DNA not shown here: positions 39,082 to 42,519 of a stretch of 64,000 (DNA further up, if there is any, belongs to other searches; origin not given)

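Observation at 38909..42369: UvrD/PcrA-like helicase with an embedded DnaQ-type DEDDh exonuclease domain, followed by a small 3-TM membrane protein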

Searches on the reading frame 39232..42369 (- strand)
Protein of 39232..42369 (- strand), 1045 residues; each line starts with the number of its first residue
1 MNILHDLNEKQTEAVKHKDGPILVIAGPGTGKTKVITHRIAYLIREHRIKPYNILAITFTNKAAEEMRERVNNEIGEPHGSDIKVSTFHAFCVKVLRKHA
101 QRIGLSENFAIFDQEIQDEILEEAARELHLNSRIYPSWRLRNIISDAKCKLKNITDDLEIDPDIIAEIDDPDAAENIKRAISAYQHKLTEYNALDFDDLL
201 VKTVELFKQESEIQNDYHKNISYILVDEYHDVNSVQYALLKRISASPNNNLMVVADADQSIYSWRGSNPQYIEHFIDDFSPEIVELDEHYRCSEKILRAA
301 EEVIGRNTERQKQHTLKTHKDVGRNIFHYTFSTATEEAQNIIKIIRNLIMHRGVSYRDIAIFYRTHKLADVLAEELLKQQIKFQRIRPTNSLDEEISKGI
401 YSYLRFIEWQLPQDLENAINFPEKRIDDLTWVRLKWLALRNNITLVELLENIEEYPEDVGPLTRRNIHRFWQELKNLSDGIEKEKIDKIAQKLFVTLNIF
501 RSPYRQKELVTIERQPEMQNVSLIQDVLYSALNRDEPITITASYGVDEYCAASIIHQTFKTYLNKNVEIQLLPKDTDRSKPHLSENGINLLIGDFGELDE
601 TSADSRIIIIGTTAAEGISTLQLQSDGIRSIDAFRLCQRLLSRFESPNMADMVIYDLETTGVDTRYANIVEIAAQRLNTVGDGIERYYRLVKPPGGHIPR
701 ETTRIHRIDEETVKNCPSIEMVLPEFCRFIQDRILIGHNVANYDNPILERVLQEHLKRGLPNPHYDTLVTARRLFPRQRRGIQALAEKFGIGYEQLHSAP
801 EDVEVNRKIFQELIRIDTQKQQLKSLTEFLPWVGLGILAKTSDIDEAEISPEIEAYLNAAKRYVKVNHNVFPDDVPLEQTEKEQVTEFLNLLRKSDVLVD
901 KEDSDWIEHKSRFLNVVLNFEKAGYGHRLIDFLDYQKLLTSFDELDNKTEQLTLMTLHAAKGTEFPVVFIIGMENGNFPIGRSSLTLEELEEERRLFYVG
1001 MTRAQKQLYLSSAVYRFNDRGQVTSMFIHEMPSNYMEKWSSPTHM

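Call 3: search_protein_families(library=pfam, proteins=[window:39232-42369:-], max_evalue=0.01)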
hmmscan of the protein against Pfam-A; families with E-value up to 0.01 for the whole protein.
window:39232-42369:- (1045 aa): 12 families
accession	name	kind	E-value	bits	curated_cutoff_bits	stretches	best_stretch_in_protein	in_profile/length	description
PF00580.27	UvrD-helicase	-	1e-83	281.6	23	1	7-279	1-270/271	UvrD/REP helicase N-terminal domain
PF13361.12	UvrD_C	-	9.9e-43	147.3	25.6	1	285-1013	2-348/350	UvrD-like helicase C-terminal domain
PF00929.31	RNase_T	-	1.8e-27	97.3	24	1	653-810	1-164/164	Exonuclease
PF13245.12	AAA_19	-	4.3e-27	95.3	25.1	1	11-263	1-132/134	AAA domain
PF13538.12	UvrD_C_2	-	1.4e-10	41.3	27.4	1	953-1010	3-51/52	UvrD-like helicase C-terminal domain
PF13086.12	AAA_11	-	9.1e-08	32.6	27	1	7-175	2-147/257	AAA domain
PF13604.12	AAA_30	-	2.8e-07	30.9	27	1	7-72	2-67/191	AAA domain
PF01443.25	Viral_helicase1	-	4.3e-06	27.2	21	0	948-1010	173-226/228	Viral superfamily 1 RNA helicase core domain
PF04851.21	ResIII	-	6e-06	26.7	22.5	1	12-81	16-86/164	Type III restriction enzyme, res subunit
PF00270.35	DEAD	-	0.0021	18.3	26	0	11-76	4-70/167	DEAD/DEAH box helicase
PF13173.12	AAA_14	-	0.0023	18.4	27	0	185-252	24-93/129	AAA domain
PF13401.12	AAA_22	-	0.0065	17.2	27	0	18-100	4-84/130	AAA domain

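Call 4: search_protein_families(library=ncbifam, proteins=[window:39232-42369:-], max_evalue=0.01)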
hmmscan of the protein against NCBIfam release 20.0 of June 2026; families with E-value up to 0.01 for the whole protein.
window:39232-42369:- (1045 aa): 43 families (the best 25 are shown)
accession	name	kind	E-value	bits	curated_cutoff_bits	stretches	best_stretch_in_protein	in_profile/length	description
TIGR01073.1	pcrA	equivalog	4.6e-155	517.8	911.2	2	4-522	2-507/725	DNA helicase PcrA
TIGR01074.1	rep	equivalog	1.3e-121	407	951.45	2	7-537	2-521/668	DNA helicase Rep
NF008743.0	PRK11773.1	equivalog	6.6e-116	388.4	965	2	2-495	5-486/720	DNA helicase II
TIGR01075.1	uvrD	equivalog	7.5e-111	371.6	1144.45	2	3-480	1-466/715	DNA helicase II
NF008172.0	PRK10919.1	equivalog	2.1e-90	303.9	1168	2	7-487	3-473/673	DNA helicase Rep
NF008276.0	PRK11054.1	equivalog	6.1e-49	167.1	543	3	6-105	196-292/684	DNA helicase IV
TIGR02785.1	addA_Gpos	equivalog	2.5e-43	148.2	707.65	4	9-127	4-136/1234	helicase-exonuclease AddAB subunit AddA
TIGR02784.1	addA_alphas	equivalog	7.2e-34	117.3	860.75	5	175-306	342-495/1138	double-strand break repair helicase AddA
TIGR00609.1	recB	equivalog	7.6e-31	107.1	696.05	3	175-309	327-460/1175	exodeoxyribonuclease V subunit beta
NF005906.0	PRK07883.1-4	equivalog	1.1e-30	106.6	495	1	650-830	6-184/563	DEDD exonuclease domain-containing protein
NF001688.0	PRK00448.1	equivalog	2e-30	105.2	873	1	650-828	423-598/1445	PolC-type DNA polymerase III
TIGR01405.1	polC_Gram_pos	equivalog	1.4e-29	102.5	1043.45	1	650-820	189-357/1211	DNA polymerase III subunit alpha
NF010485.0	PRK13909.1-2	equivalog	2.4e-27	95.6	650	3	187-407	295-524/909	RecB-like helicase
NF010487.0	PRK13909.1-4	equivalog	6.1e-26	90.9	759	2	186-384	290-503/924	RecB-like helicase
NF004963.0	PRK06309.1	equivalog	3e-22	79.4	245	1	649-826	1-174/232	DNA polymerase III subunit epsilon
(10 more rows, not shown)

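Call 5: search_protein_families(library=padloc, proteins=[window:39232-42369:-], max_evalue=0.01)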
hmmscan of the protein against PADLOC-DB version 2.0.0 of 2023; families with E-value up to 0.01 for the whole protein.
window:39232-42369:- (1045 aa): 52 families (the best 25 are shown)
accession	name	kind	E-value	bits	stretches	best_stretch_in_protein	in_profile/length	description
PDLC00114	GajB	-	5.4e-104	347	2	2-383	3-378/635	UrvD helicase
PDLC00132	GajB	-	1.5e-97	325.8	2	6-392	3-387/625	UrvD helicase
PDLC03802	RTasHel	-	3.4e-90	301.8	2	5-378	4-336/675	DRT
PDLC00117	GajB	-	1.3e-86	289.4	2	8-387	17-381/604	UrvD helicase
PDLC00103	GajB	-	4.4e-62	208.8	2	6-408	16-401/612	UrvD helicase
PDLC00127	GajB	-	3.3e-60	202.2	2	3-378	5-363/594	UrvD helicase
PDLC00107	GajB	-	2.6e-56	189.4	2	4-383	13-373/587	UrvD helicase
PDLC00121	GajB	-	1.6e-54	183.4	2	7-410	6-386/565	UrvD helicase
PDLC00130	GajB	-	1.9e-54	182.9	2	6-312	3-298/589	UrvD helicase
PDLC00123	GajB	-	1.3e-45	154.1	3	149-397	105-345/540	UrvD helicase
PDLC00104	GajB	-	1e-42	144.7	2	8-395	5-334/574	UrvD helicase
PDLC00134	GajB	-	2e-42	143.7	1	6-420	16-416/431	UrvD helicase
PDLC00144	GajB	-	9.3e-41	138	3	192-383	132-324/559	UrvD helicase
PDLC00119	GajB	-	1e-39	134.9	2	19-489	15-460/565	UrvD helicase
PDLC00129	GajB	-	4.1e-37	126.1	2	7-380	12-372/594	UrvD helicase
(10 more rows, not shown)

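Call 7: find_homologous_proteins(query=window:39232-42369:-)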
Query window:39232-42369:- (1045 aa): 7997 proteins with E <= 0.001 among 8000 candidates; the best 120 are listed.
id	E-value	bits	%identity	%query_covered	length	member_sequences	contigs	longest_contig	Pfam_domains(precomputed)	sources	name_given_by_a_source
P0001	0.0e+0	2265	96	100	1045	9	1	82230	PF13538.13,PF00929.32,PF13086.13,PF01443.25,PF13604.13,PF13361.13,PF13245.13,PF04851.22,PF00580.28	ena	-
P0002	0.0e+0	2124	90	100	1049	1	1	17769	PF13538.13,PF00929.32,PF13086.13,PF01443.25,PF13604.13,PF13361.13,PF13245.13,PF00580.28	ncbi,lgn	-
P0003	0.0e+0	2094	88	100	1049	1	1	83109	PF13538.13,PF00929.32,PF13086.13,PF13604.13,PF13361.13,PF13245.13,PF00580.28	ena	-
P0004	0.0e+0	2069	87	100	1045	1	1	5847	PF13538.13,PF00929.32,PF13086.13,PF13604.13,PF13361.13,PF13245.13,PF00580.28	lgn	-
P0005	0.0e+0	2069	87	100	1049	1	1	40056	PF13538.13,PF00929.32,PF13086.13,PF13604.13,PF13361.13,PF13245.13,PF00580.28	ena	-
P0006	0.0e+0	2061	87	100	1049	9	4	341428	PF13538.13,PF00929.32,PF13086.13,PF01443.25,PF13604.13,PF13361.13,PF13245.13,PF00580.28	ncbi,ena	-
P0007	0.0e+0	2051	86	100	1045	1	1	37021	PF13538.13,PF00929.32,PF13086.13,PF01443.25,PF13604.13,PF13361.13,PF13245.13,PF00580.28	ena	-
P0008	0.0e+0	2050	86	100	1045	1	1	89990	PF13538.13,PF00929.32,PF13086.13,PF01443.25,PF13604.13,PF13361.13,PF13245.13,PF00580.28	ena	-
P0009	0.0e+0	2049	87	100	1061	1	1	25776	PF13538.13,PF00929.32,PF13086.13,PF01443.25,PF13604.13,PF13361.13,PF13245.13,PF00580.28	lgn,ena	-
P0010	0.0e+0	2038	86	100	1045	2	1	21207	PF13538.13,PF00929.32,PF13086.13,PF01443.25,PF13604.13,PF13361.13,PF13245.13,PF00580.28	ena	-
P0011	0.0e+0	2031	86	100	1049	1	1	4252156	PF13538.13,PF00929.32,PF13086.13,PF01443.25,PF13604.13,PF13361.13,PF13245.13,PF00580.28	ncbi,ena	-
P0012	0.0e+0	2001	85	100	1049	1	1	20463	PF13538.13,PF00929.32,PF13086.13,PF01443.25,PF13604.13,PF13361.13,PF13245.13,PF00580.28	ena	-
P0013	0.0e+0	1995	84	100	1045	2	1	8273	PF13538.13,PF00929.32,PF13086.13,PF01443.25,PF13361.13,PF13245.13,PF00580.28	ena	-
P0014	0.0e+0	1908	80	100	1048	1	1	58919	PF13538.13,PF00929.32,PF13086.13,PF13604.13,PF13361.13,PF13245.13,PF00580.28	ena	-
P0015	0.0e+0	1892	80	100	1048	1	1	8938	PF13538.13,PF00929.32,PF13086.13,PF13604.13,PF13361.13,PF13245.13,PF00580.28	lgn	-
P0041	0.0e+0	1620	68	100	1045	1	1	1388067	PF13538.13,PF00929.32,PF13086.13,PF01443.25,PF13361.13,PF13245.13,PF00580.28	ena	-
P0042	0.0e+0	1619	68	100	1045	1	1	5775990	PF13538.13,PF00929.32,PF13086.13,PF01443.25,PF13361.13,PF13245.13,PF00580.28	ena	-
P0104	0.0e+0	1496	64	100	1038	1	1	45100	PF13538.13,PF00929.32,PF13086.13,PF13604.13,PF13361.13,PF13245.13,PF00580.28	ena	-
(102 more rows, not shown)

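Call 9: find_related_loci(query=window:39232-42369:-, collection=genome_contigs, flank=6000)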
Query window:39232-42369:- (1045 aa) in genome_contigs; peptide patterns used: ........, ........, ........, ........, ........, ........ (x = any residue, [..] = any of these).
64 stretches matched a pattern; 49 encode a relative of the query (tblastn E <= 1e-3); 41 distinct loci.
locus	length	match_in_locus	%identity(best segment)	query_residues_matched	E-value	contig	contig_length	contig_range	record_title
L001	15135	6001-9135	89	1-1045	0e+0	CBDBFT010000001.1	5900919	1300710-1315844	MAG: Candidatus Poribacteria bacterium isolate 1793e3cd-57e7-4349-b6cf-f1c25c3b8095 genome assembly, contig: contig_1, w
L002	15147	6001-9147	87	1-1045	0e+0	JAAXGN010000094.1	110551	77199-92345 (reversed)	MAG: Candidatus Poribacteria bacterium isolate Plut_88864 filtered_Plut_88864_genomic_contig_4465, whole genome shotgun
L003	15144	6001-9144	80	1-1045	0e+0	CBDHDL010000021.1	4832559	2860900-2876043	MAG: Candidatus Poribacteria bacterium isolate 20da9595-a677-4a4b-9313-254fbc54331e genome assembly, contig: contig_21,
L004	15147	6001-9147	88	1-1045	0e+0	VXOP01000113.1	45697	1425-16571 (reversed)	MAG: Candidatus Poribacteria bacterium isolate SB0662_bin_35 NODE_809_length_45697_cov_32.209807, whole genome shotgun s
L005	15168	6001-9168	71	1-1042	0e+0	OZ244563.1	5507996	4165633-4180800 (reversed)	MAG: Candidatus Poribacteria bacterium isolate ff81fa92-488d-40f9-821d-30cdc2806971 genome assembly, chromosome: 1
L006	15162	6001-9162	70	1-1040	0e+0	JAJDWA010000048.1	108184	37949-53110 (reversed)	MAG: Candidatus Poribacteria bacterium isolate jk18x22bins.76 k141_642354, whole genome shotgun sequence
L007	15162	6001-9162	70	1-1040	0e+0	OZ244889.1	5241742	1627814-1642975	MAG: Candidatus Poribacteria bacterium isolate e98e4a03-ae45-434a-8c9f-424be2589405 genome assembly, chromosome: 1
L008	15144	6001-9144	70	1-1040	0e+0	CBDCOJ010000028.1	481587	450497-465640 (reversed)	MAG: Candidatus Poribacteria bacterium isolate dbd3b75f-bfae-4d18-bb17-8f704a16f2b4 genome assembly, contig: contig_28,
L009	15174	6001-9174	69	1-1045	0e+0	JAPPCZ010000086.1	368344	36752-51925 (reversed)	MAG: Candidatus Poribacteria bacterium isolate IRC4_bin_14 NODE_12_length_368344_cov_20.1039, whole genome shotgun seque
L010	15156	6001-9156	70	1-1040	0e+0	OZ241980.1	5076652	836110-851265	MAG: Candidatus Poribacteria bacterium isolate addb8a48-e40a-4d5d-92e9-c4632a5e54a8 genome assembly, chromosome: 1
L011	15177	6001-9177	69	1-1045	0e+0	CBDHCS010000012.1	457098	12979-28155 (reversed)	MAG: Candidatus Poribacteria bacterium isolate 2ff7ea9c-4ed9-48aa-ac60-1c2c21251b56 genome assembly, contig: contig_12,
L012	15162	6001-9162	66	1-1040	0e+0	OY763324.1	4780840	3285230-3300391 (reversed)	MAG: Candidatus Poribacteria bacterium isolate 3d2a48e4-3859-4b6e-83ef-b4ffa18775ef genome assembly, chromosome: 1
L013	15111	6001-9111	67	1-1040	0e+0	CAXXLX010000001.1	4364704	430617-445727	MAG: Candidatus Poribacteria bacterium isolate 1c23486e-f1bb-4f7c-a5ff-9ffc904aba33 genome assembly, contig: contig_1, w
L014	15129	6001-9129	66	1-1045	0e+0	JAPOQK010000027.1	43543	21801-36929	MAG: Candidatus Poribacteria bacterium isolate APA_bin_83 c_000000340379, whole genome shotgun sequence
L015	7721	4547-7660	66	1-1040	0e+0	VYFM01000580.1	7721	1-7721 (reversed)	MAG: Candidatus Poribacteria bacterium isolate SB0677_bin_25 NODE_3218_length_7721_cov_9.626663, whole genome shotgun se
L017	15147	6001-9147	66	1-1045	0e+0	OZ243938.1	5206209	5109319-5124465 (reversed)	MAG: Candidatus Poribacteria bacterium isolate 1d27aecb-7b08-4092-90e4-ddfc7d8e693b genome assembly, chromosome: 1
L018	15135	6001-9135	95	1-1045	0e+0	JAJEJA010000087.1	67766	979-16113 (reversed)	MAG: Candidatus Poribacteria bacterium isolate p16x63bins.62 k141_572041, whole genome shotgun sequence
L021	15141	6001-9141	68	1-1045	0e+0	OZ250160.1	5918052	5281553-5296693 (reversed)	MAG: Candidatus Poribacteria bacterium isolate 8ae7ebc5-6e71-4186-9c0c-d873ebd224b0 genome assembly, chromosome: 1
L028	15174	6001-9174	69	1-1045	0e+0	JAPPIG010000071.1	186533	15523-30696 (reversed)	MAG: Candidatus Poribacteria bacterium isolate RHO2_bin_17 NODE_98_length_186533_cov_60.983092, whole genome shotgun seq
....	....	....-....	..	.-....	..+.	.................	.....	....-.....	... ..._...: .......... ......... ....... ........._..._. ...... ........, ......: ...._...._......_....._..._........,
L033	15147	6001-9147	86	1-1045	0e+0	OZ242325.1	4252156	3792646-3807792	MAG: Candidatus Poribacteria bacterium isolate 7cb44f7e-fdd6-4696-a2af-ad91ef35c446 genome assembly, chromosome: 1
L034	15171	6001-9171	69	1-1045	0e+0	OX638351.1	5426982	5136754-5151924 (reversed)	MAG: uncultured Poribacteria bacterium isolate d4690918-7cf6-4b6d-bcb0-07eb3c50a363 genome assembly, chromosome: 1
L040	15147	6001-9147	66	1-1045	0e+0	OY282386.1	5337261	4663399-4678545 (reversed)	MAG: Candidatus Poribacteria bacterium genome assembly, chromosome: 1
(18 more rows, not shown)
